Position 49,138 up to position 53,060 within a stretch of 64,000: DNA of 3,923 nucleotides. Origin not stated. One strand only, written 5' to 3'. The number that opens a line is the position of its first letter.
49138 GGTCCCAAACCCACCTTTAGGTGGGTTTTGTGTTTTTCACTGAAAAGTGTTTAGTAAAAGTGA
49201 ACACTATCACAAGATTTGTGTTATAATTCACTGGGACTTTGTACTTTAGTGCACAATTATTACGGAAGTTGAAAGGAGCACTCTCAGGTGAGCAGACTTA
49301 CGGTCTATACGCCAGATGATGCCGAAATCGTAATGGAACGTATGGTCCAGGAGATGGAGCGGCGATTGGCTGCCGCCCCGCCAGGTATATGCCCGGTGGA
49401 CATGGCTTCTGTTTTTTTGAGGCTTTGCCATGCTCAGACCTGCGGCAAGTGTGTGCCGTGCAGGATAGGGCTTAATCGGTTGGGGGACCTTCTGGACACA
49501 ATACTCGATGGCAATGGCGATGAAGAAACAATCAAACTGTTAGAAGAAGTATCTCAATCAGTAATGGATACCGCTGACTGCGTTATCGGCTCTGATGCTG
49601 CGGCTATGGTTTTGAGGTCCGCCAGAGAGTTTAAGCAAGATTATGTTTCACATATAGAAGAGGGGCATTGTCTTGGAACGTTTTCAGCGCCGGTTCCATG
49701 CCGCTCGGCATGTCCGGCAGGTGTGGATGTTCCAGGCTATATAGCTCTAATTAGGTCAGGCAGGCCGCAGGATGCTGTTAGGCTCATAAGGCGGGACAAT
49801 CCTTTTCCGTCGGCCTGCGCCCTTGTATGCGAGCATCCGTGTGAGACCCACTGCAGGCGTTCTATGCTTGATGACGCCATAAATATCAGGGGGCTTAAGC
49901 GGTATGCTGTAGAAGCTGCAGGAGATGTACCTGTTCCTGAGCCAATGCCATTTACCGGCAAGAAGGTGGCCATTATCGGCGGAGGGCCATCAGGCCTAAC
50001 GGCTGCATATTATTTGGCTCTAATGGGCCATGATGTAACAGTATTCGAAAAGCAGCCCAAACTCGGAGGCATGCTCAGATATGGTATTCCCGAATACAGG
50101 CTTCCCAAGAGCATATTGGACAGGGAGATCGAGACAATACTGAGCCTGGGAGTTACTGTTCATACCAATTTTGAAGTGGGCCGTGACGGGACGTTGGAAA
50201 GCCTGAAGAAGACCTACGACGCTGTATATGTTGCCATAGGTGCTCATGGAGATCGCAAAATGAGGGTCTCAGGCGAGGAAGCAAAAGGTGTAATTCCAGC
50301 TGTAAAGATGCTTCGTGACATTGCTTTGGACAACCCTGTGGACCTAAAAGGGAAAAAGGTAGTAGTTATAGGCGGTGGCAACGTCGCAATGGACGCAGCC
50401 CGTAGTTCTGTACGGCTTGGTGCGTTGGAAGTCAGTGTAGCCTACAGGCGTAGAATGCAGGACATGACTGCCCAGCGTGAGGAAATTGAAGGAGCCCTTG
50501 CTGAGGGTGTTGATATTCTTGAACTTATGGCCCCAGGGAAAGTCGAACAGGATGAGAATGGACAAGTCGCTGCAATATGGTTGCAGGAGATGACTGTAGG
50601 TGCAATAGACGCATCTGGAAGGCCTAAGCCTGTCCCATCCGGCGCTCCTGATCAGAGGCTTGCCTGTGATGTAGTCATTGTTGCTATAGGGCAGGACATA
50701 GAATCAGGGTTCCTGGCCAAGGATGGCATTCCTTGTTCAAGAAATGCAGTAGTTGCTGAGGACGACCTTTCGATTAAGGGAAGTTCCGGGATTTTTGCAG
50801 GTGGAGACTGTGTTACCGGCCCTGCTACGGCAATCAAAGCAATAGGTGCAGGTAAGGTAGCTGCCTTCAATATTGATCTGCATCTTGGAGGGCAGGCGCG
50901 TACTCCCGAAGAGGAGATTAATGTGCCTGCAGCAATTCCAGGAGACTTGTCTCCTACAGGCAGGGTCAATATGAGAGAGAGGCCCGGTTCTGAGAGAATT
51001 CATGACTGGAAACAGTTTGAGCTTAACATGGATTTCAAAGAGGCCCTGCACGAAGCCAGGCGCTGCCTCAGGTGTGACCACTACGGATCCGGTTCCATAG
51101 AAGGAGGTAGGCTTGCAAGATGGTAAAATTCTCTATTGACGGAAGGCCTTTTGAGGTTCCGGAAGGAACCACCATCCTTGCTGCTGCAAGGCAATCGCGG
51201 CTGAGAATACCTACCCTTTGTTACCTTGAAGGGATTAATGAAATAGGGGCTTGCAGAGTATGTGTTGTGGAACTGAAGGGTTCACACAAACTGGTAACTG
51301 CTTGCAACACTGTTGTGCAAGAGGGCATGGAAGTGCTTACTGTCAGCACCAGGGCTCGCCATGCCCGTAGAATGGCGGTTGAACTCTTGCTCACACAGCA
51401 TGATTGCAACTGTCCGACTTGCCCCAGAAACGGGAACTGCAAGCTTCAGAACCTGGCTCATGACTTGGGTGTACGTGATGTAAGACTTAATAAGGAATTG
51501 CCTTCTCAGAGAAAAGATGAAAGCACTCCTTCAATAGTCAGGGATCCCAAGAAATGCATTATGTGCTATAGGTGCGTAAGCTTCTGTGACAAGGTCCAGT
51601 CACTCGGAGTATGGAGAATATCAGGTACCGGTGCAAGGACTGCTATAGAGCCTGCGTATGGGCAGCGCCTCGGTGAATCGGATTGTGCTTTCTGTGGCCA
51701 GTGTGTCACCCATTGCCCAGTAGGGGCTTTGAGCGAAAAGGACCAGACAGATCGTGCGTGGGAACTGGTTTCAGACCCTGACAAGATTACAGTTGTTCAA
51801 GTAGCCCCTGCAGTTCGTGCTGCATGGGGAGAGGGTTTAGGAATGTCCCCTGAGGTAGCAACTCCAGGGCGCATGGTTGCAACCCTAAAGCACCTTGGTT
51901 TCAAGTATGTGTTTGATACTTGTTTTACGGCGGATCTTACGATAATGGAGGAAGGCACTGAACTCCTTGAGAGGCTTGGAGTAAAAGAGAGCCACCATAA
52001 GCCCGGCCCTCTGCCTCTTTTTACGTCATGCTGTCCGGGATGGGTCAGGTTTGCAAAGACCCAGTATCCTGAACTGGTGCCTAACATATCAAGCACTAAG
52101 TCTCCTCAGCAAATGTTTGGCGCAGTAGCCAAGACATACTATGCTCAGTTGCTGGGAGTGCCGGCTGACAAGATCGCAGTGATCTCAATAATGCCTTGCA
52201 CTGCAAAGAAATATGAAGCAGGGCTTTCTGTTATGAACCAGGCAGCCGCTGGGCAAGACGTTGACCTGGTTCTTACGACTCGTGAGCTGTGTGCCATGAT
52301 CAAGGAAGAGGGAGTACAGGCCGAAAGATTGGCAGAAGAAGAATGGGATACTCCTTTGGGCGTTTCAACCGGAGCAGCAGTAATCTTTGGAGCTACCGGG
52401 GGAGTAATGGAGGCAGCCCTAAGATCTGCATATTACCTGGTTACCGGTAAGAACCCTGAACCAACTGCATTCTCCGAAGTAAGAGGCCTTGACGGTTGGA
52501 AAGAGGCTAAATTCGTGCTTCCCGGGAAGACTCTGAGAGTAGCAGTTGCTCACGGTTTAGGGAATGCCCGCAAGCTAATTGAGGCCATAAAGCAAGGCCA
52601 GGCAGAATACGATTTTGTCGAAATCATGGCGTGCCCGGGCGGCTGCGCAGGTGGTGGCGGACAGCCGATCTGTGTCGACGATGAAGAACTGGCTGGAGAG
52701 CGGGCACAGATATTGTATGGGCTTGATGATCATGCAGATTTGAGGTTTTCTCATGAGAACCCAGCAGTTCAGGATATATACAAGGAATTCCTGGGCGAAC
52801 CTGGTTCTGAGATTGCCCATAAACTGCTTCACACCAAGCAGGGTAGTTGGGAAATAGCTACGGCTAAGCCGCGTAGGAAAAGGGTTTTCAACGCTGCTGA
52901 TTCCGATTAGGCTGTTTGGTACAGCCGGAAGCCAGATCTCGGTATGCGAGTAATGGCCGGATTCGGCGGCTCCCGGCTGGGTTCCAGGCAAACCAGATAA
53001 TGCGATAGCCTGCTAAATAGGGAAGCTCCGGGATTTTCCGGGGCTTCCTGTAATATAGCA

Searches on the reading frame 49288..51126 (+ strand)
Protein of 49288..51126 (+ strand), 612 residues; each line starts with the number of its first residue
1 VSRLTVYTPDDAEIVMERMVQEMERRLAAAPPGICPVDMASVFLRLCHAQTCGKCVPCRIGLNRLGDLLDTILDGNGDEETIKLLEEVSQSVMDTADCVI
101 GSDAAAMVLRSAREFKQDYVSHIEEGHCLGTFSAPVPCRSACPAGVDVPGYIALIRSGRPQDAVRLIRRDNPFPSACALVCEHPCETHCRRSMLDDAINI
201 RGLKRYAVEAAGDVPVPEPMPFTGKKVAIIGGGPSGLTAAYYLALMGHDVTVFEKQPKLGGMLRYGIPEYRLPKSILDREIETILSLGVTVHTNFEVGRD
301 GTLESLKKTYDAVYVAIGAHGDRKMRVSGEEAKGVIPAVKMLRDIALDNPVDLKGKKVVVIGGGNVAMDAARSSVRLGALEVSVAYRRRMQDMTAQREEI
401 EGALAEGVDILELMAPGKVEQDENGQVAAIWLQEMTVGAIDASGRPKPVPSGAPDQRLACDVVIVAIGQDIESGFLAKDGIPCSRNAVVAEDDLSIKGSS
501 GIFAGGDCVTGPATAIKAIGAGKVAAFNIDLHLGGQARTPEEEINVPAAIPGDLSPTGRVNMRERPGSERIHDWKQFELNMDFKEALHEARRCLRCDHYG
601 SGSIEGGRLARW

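Call 57: search_protein_families(library=pfam, proteins=[window:49288-51126:+], max_evalue=0.00001)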
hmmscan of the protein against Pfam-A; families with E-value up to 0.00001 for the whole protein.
window:49288-51126:+ (612 aa): 12 families
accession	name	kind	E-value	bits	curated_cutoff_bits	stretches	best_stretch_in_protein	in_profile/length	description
PF07992.20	Pyr_redox_2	-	7.4e-28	98.2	26.1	1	225-522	1-291/291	Pyridine nucleotide-disulphide oxidoreductase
PF10589.14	NADH_4Fe-4S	-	2.1e-22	79.2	23.5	1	38-122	1-85/85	NADH-ubiquinone oxidoreductase-F iron-sulfur binding region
PF14691.11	Fer4_20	-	1e-18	67.6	25.8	1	136-211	30-108/113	Dihydroprymidine dehydrogenase domain II, 4Fe-4S cluster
PF13738.12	Pyr_redox_3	-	5.2e-14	52.6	30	1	304-395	117-203/305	Pyridine nucleotide-disulphide oxidoreductase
PF00070.33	Pyr_redox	-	1.1e-12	48.7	22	0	226-260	1-35/82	Pyridine nucleotide-disulphide oxidoreductase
PF13450.12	NAD_binding_8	-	2e-11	44.4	21.9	1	229-264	1-36/68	NAD(P)-binding Rossmann-like domain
PF01266.30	DAO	-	1.1e-08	35.5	27.9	1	226-260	1-35/353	FAD dependent oxidoreductase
PF01262.27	AlaDh_PNT_C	-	2.3e-08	34.2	23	0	355-448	28-108/214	Alanine dehydrogenase/PNT, C-terminal domain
PF12831.13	FAD_oxidored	-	5.5e-08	33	27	1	227-263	2-38/416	FAD dependent oxidoreductase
PF13241.12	NAD_binding_7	-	8.8e-08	33.1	22.1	0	351-409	3-63/104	Putative NAD(P)-binding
PF01946.23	Thi4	-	7.9e-07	29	26.2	0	224-266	17-60/235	Thi4 family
PF03486.20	HI0933_like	-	3.8e-06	27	50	0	226-261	2-37/244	HI0933-like protein Rossmann domain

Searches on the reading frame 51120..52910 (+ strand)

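Call 57: search_protein_families(library=pfam, proteins=[window:51120-52910:+], max_evalue=0.00001)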
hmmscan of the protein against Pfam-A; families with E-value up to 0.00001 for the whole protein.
window:51120-52910:+ (596 aa): 6 families
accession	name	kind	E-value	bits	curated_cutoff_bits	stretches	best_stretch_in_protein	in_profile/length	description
PF02906.19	Fe_hyd_lg_C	-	7.6e-92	307.8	22.1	1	222-513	1-245/245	Iron only hydrogenase large subunit, C-terminal domain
PF13510.11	Fer2_4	-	7.9e-20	71.1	22.8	1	1-75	3-80/82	2Fe-2S iron-sulfur cluster binding domain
PF02256.22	Fe_hyd_SSU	-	5e-19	68.5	24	1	524-573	3-52/56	Iron hydrogenase small subunit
PF10588.14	NADH-G_4Fe-4S_3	-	8.6e-17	60.8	27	1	83-122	1-40/40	NADH-ubiquinone oxidoreductase-G iron-sulfur binding region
PF22117.2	Fer4_Nqo3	-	7.7e-08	32.9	27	1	137-204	2-66/67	NADH-quinone oxidoreductase subunit 3, ferredoxin-like domain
PF13237.11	Fer4_10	-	1e-06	29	25.5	1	139-200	2-53/53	4Fe-4S dicluster domain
